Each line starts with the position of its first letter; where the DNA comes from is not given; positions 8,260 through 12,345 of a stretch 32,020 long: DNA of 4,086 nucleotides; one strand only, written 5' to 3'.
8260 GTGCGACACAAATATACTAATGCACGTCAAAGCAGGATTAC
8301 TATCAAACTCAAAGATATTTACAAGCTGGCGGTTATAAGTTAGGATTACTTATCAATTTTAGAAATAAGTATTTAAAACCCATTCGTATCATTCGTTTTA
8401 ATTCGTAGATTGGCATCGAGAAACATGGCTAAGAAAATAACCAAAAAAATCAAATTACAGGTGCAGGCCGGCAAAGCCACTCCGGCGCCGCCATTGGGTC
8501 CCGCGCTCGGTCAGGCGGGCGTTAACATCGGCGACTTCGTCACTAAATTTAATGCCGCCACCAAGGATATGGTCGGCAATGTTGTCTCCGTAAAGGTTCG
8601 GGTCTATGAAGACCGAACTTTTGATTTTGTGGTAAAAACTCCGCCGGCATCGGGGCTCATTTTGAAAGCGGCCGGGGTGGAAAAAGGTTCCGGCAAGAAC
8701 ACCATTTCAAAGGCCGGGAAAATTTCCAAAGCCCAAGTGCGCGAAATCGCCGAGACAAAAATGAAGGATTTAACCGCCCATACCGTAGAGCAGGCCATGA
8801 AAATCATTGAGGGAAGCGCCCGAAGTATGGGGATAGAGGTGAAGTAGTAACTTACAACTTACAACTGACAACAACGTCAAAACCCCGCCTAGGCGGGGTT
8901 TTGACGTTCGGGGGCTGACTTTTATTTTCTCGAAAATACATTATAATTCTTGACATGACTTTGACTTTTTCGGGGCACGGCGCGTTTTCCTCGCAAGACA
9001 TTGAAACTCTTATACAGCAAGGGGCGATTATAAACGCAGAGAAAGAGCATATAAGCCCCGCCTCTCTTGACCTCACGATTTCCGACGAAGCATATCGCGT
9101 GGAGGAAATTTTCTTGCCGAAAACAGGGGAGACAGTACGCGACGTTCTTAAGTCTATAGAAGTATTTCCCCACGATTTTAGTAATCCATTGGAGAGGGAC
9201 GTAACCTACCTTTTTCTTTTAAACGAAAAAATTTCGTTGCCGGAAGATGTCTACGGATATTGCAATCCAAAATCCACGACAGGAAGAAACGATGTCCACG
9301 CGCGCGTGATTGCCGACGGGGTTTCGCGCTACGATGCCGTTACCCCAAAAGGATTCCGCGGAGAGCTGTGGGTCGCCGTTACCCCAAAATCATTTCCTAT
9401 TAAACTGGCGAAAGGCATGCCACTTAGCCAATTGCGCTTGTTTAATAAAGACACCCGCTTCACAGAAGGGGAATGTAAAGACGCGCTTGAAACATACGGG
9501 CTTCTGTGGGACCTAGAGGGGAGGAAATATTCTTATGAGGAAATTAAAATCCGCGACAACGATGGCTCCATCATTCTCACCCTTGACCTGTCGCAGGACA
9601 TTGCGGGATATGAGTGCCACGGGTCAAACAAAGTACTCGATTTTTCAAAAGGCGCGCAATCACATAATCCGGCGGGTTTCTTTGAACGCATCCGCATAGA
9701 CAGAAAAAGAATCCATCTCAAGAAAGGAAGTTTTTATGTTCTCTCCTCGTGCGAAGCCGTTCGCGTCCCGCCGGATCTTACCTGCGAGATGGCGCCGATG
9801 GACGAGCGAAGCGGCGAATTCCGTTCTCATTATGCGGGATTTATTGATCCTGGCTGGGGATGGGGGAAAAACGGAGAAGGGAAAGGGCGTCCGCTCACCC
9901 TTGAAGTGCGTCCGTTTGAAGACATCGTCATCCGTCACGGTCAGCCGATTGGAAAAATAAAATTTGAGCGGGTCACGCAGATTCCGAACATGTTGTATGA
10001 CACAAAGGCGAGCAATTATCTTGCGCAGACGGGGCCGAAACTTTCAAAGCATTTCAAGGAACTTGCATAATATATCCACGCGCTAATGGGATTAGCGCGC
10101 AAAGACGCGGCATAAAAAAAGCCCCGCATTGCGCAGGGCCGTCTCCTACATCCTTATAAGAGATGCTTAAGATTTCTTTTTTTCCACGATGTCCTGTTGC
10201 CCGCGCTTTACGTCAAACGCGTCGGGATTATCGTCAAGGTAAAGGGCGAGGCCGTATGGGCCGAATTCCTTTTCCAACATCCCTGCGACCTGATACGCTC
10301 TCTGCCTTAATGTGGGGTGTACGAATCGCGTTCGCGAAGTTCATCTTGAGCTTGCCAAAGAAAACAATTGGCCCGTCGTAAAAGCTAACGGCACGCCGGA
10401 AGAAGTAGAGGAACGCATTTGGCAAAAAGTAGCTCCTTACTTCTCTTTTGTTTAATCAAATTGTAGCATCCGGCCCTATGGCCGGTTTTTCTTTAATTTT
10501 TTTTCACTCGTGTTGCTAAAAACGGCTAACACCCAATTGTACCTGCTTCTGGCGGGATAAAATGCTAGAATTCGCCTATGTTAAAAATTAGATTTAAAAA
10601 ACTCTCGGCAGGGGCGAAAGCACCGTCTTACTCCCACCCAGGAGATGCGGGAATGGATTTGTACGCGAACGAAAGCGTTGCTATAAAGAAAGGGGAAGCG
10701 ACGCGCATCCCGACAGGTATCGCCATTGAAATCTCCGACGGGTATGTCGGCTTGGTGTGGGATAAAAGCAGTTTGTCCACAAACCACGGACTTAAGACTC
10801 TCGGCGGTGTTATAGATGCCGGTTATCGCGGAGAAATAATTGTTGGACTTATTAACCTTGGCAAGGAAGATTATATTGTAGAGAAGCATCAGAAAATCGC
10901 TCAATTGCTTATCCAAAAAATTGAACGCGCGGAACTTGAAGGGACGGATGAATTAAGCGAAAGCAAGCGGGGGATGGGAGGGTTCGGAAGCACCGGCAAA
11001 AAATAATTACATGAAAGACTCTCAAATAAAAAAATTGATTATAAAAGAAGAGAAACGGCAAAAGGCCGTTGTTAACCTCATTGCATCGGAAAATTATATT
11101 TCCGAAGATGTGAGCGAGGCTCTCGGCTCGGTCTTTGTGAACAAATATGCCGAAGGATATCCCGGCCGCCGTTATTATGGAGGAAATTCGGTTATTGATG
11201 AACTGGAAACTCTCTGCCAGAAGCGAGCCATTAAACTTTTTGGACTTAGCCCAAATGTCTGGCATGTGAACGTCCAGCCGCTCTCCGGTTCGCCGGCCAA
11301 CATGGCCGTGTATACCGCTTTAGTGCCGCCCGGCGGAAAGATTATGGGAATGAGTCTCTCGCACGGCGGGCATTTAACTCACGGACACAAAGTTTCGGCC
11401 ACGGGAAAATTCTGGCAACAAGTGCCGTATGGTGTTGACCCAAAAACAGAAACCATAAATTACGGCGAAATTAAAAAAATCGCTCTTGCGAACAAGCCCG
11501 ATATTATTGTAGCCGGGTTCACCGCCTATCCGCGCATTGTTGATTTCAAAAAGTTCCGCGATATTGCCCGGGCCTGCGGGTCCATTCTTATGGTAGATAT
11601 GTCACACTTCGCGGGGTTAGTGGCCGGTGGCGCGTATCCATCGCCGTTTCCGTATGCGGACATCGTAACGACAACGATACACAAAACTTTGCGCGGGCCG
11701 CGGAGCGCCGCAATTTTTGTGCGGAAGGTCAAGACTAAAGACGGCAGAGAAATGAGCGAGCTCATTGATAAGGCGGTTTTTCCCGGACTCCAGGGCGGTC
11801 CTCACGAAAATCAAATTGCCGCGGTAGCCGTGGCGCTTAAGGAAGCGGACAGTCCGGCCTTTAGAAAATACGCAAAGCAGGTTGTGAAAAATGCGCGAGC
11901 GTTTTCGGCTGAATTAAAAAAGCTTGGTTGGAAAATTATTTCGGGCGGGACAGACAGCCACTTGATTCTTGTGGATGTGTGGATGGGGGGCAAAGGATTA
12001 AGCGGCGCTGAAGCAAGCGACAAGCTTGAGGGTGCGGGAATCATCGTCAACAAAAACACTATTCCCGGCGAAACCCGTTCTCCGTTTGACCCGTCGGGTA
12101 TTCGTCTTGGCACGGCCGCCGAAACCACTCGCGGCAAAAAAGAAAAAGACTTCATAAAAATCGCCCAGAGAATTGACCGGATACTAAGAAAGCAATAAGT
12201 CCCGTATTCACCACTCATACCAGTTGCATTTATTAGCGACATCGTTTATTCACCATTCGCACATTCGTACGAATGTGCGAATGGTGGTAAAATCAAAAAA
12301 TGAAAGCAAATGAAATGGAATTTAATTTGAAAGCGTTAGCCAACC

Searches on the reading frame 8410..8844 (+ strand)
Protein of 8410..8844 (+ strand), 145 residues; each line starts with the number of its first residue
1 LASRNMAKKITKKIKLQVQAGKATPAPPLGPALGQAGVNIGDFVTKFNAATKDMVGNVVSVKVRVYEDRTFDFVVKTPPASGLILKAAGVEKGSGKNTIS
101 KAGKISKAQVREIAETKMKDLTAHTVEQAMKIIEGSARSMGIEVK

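Call 16: search_protein_families(library=pfam, proteins=[window:8410-8844:+], max_evalue=0.001)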
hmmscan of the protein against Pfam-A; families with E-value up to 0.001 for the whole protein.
window:8410-8844:+ (145 aa): 2 families
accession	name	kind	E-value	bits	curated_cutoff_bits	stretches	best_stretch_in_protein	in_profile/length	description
PF00298.24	Ribosomal_L11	-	3.7e-27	95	21.4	1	76-144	1-69/69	Ribosomal protein L11, RNA binding domain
PF03946.19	Ribosomal_L11_N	-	3.4e-26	91.2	32.9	1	14-71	1-58/58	Ribosomal protein L11, N-terminal domain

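Call 84: list_cluster_members(proteins=[window:8410-8844:+, window:7715-8254:+, window:13562-15136:+, window:11011-12195:+, P0009, P0008])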
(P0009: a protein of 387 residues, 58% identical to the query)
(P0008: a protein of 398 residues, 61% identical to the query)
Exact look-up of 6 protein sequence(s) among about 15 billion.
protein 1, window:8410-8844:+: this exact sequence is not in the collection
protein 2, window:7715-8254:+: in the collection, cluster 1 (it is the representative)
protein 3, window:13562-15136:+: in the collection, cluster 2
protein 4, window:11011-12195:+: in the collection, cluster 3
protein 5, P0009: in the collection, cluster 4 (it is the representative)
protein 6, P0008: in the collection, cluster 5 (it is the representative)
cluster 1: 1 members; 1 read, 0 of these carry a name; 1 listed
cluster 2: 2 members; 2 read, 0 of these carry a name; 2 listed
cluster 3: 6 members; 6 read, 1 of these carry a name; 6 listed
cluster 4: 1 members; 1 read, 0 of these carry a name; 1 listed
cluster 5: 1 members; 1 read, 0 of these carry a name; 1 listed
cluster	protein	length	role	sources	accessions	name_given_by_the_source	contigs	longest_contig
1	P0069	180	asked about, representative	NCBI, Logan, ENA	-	-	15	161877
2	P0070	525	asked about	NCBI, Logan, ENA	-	-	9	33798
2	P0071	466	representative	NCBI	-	-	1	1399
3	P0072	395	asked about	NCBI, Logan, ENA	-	-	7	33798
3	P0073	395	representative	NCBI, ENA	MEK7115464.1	MAG: serine hydroxymethyltransferase [Patescibacteria group bacterium]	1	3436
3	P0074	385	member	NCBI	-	-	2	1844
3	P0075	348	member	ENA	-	-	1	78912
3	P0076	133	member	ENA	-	-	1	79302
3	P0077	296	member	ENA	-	-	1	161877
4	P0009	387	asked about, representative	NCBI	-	-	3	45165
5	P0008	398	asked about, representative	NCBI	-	-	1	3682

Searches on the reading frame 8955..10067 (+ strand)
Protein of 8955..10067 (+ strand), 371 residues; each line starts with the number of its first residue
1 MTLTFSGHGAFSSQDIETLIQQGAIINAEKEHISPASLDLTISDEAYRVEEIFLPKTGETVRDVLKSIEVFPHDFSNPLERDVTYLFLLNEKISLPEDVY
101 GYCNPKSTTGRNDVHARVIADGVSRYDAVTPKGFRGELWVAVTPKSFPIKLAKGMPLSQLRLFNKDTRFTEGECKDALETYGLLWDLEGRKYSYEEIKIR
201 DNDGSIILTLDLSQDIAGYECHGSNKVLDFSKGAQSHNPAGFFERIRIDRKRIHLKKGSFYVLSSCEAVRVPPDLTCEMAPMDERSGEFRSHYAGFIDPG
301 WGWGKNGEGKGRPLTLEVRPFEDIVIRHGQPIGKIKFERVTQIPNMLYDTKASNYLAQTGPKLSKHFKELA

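Call 16: search_protein_families(library=pfam, proteins=[window:8955-10067:+], max_evalue=0.001)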
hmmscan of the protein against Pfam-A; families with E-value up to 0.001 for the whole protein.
window:8955-10067:+ (371 aa): 3 families
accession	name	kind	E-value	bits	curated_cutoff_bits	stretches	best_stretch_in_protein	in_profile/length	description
PF22769.1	DCD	-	5.8e-48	163.3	27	2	12-163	3-151/153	dCTP deaminase-like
PF06559.16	DCD_N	-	4.8e-41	140.8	21.4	1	8-164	2-162/164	2'-deoxycytidine 5'-triphosphate deaminase (DCD) N-terminal domain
PF22569.1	DCD_C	-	5e-40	137.3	22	1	203-367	24-192/192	2'-deoxycytidine 5'-triphosphate deaminase (DCD), C-terminal domain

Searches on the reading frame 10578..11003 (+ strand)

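Call 51: search_protein_families(library=pfam, proteins=[window:10578-11003:+])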
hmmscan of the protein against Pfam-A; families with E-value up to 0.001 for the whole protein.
window:10578-11003:+ (142 aa): 2 families
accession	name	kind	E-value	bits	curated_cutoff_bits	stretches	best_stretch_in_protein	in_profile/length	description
PF00692.24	dUTPase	-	2e-30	105.7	22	1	13-140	3-129/129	dUTPase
PF22769.1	DCD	-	3.9e-07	30.7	27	1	31-114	68-152/153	dCTP deaminase-like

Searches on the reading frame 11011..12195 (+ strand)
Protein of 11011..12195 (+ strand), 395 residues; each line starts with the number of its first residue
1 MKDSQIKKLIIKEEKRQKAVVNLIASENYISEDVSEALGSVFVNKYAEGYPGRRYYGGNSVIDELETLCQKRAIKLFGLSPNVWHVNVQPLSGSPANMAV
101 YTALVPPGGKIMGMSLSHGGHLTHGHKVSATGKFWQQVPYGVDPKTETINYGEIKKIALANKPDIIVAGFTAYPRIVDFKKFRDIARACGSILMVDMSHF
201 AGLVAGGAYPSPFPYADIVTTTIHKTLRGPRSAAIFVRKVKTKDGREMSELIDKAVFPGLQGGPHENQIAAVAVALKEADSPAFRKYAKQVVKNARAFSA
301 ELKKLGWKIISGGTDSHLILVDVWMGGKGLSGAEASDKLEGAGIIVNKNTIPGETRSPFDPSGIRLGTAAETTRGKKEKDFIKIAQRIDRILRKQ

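Call 51: search_protein_families(library=pfam, proteins=[window:11011-12195:+])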
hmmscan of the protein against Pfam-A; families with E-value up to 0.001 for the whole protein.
window:11011-12195:+ (395 aa): 2 families
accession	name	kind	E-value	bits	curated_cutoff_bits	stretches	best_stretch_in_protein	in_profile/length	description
PF00464.25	SHMT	-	4.8e-161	536.3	27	1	2-387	4-398/399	Serine hydroxymethyltransferase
PF00155.27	Aminotran_1_2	-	0.00068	19.4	19.7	0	176-373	162-350/361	Aminotransferase class I and II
